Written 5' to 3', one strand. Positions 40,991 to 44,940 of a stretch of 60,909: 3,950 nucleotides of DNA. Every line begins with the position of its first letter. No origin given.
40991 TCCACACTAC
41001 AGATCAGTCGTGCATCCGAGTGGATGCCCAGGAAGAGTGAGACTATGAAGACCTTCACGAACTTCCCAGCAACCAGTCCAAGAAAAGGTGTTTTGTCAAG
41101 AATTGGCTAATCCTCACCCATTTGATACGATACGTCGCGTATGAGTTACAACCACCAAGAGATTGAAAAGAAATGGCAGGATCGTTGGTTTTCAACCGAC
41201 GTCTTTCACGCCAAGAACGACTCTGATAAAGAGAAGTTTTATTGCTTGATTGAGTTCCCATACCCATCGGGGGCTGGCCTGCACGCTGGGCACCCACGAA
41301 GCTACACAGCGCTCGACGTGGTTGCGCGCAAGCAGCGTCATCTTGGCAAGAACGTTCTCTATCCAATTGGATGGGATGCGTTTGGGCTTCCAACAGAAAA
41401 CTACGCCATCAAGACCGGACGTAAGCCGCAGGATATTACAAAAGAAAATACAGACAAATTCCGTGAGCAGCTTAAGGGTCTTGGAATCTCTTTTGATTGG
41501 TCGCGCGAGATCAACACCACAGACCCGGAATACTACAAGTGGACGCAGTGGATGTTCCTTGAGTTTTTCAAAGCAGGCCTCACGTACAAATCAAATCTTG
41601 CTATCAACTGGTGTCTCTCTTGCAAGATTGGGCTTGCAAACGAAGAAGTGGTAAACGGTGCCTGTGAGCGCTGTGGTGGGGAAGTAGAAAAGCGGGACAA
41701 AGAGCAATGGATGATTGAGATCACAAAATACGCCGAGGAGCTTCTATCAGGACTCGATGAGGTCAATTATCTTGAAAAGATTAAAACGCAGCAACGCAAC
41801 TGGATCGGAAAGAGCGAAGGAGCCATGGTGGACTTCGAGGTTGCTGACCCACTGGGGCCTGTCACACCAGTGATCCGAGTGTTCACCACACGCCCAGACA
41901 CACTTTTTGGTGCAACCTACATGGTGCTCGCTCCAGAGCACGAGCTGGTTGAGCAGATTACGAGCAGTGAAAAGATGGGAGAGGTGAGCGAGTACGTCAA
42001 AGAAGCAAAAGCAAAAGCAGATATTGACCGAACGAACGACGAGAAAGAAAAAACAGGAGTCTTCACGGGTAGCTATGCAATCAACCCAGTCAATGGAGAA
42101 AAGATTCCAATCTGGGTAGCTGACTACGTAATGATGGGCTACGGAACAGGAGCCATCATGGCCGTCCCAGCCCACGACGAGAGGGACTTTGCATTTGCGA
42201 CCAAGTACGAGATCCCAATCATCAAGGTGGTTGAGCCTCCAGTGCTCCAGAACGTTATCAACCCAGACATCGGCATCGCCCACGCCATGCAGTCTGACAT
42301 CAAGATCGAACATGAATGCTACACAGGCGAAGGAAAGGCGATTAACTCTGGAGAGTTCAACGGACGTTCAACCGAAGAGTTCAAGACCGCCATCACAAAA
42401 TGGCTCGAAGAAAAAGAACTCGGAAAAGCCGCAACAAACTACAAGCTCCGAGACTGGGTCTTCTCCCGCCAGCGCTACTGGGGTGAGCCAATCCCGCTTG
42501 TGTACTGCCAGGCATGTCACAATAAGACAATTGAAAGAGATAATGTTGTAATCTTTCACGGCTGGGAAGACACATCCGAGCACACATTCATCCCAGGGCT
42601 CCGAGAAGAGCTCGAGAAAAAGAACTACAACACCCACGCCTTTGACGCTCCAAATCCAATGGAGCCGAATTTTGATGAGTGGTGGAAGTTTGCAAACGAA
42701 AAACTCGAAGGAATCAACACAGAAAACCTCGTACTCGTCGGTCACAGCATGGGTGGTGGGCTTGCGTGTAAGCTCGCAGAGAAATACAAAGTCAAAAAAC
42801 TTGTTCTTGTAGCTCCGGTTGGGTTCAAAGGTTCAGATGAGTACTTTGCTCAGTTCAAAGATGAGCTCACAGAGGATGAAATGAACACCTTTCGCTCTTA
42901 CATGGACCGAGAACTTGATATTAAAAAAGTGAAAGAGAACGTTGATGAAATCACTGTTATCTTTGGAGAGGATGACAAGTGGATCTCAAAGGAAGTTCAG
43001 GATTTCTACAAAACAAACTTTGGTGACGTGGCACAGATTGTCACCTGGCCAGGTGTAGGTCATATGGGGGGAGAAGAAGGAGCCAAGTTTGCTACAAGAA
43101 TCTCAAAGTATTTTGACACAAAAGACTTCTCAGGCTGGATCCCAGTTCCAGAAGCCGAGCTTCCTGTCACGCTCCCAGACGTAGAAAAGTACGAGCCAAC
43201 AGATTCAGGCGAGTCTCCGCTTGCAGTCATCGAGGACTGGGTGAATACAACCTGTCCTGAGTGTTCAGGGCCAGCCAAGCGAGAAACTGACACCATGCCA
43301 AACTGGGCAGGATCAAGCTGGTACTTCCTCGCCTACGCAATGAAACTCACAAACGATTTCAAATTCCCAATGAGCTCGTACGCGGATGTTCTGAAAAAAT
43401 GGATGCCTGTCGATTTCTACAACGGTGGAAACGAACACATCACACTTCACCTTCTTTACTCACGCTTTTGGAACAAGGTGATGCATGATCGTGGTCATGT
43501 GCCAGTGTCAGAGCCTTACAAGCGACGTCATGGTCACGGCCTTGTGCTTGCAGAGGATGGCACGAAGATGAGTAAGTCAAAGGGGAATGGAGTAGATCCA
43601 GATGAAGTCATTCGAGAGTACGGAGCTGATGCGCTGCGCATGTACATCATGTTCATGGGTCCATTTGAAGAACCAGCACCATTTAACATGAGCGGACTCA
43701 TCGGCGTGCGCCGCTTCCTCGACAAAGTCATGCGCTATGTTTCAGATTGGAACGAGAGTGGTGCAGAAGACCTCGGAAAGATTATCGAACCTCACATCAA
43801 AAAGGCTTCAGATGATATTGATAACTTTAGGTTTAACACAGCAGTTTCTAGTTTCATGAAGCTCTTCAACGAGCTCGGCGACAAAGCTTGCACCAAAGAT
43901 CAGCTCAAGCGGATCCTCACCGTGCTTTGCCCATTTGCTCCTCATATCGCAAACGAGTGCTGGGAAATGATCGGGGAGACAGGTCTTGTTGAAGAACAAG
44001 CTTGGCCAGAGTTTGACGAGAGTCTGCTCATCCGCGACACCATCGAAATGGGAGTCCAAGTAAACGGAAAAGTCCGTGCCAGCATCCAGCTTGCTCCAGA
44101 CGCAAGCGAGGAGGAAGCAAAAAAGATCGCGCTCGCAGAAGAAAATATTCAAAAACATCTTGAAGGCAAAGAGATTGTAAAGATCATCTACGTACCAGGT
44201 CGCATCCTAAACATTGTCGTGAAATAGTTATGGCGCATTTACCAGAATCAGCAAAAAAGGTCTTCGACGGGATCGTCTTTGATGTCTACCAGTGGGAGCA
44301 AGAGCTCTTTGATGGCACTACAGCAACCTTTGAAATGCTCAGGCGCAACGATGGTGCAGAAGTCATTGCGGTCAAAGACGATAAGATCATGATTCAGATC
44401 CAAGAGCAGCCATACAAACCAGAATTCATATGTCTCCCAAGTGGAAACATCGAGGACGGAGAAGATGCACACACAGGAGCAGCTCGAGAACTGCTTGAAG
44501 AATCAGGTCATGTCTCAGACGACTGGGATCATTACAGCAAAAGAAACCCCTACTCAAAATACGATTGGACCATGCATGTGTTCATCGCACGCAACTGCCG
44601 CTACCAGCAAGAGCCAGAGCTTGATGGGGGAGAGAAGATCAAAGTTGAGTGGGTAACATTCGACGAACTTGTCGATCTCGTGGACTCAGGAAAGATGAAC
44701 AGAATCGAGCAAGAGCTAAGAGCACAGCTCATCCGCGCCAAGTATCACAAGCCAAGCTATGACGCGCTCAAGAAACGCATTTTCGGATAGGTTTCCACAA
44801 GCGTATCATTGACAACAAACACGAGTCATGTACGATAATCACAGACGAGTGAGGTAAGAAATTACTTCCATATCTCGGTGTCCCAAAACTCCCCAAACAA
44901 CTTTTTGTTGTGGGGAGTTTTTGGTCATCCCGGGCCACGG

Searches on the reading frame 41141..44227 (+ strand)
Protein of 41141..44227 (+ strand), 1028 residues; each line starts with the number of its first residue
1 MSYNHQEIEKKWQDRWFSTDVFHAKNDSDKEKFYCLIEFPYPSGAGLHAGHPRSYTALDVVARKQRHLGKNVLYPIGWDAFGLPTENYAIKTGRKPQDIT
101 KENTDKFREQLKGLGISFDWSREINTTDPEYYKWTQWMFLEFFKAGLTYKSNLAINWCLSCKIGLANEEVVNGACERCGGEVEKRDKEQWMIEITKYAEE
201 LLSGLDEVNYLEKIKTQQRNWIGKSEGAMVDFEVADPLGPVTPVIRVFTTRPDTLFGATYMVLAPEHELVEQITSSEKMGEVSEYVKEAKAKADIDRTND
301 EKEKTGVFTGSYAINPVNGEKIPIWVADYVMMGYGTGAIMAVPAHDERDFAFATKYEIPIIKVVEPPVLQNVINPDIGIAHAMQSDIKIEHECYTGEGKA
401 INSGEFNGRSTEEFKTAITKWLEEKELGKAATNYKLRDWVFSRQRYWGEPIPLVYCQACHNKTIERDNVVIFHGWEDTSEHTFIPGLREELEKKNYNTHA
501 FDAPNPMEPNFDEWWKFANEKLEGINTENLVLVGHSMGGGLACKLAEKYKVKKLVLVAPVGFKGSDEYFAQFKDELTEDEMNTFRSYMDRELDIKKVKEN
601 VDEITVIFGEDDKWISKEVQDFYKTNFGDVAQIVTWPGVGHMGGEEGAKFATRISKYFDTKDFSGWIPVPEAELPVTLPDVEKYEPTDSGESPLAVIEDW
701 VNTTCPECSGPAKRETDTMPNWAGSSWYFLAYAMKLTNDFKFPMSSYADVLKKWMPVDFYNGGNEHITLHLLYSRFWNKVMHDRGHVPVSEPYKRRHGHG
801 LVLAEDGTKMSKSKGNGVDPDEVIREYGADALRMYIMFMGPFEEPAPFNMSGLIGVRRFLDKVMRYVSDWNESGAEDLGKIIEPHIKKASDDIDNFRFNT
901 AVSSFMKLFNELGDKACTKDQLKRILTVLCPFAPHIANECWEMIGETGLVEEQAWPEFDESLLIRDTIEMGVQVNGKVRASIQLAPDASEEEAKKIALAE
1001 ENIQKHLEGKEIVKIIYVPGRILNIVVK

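Call 16: search_protein_families(library=pfam, proteins=[window:41141-44227:+], max_evalue=0.001)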
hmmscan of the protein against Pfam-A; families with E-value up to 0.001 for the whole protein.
window:41141-44227:+ (1028 aa): 9 families
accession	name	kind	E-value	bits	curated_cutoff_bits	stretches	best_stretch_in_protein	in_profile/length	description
PF13603.12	tRNA-synt_1_2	-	3e-67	226.1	25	1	219-423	1-185/185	Leucyl-tRNA synthetase, editing domain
PF00133.28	tRNA-synt_1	-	3.7e-51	174.6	22.7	3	11-221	1-224/414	tRNA synthetases class I (I, L, M and V)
PF09334.17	tRNA-synt_1g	-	1.2e-29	103.7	20.1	2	39-187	7-151/391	tRNA synthetases class I (M)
PF08264.19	Anticodon_1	-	5.8e-17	62.4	25.1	1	886-991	12-145/148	Anticodon-binding domain of tRNA ligase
PF06821.19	Ser_hydrolase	-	3.3e-10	40.6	22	1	469-648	1-160/172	Serine hydrolase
PF00561.26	Abhydrolase_1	-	4e-08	33.6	25.8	1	469-559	3-102/245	alpha/beta hydrolase fold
PF12697.13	Abhydrolase_6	-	8.2e-08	33.6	26.3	1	469-567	1-102/217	Alpha/beta hydrolase family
PF12146.15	Hydrolase_4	-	1.1e-06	28.6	27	1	527-560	75-110/239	Serine aminopeptidase, S33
PF10230.15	LIDHydrolase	-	2.6e-05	24.5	27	0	576-641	198-259/262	Lipid-droplet associated hydrolase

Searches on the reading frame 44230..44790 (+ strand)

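Call 16: search_protein_families(library=pfam, proteins=[window:44230-44790:+], max_evalue=0.001)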
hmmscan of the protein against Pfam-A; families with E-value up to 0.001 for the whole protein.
window:44230-44790:+ (186 aa): 2 families
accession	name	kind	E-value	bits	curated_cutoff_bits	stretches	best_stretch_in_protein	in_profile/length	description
PF00293.34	NUDIX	-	1.2e-13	51.7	21.1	1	45-150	8-119/134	NUDIX domain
PF14815.12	NUDIX_4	-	3.3e-05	24.1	35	1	66-149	26-100/113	NUDIX domain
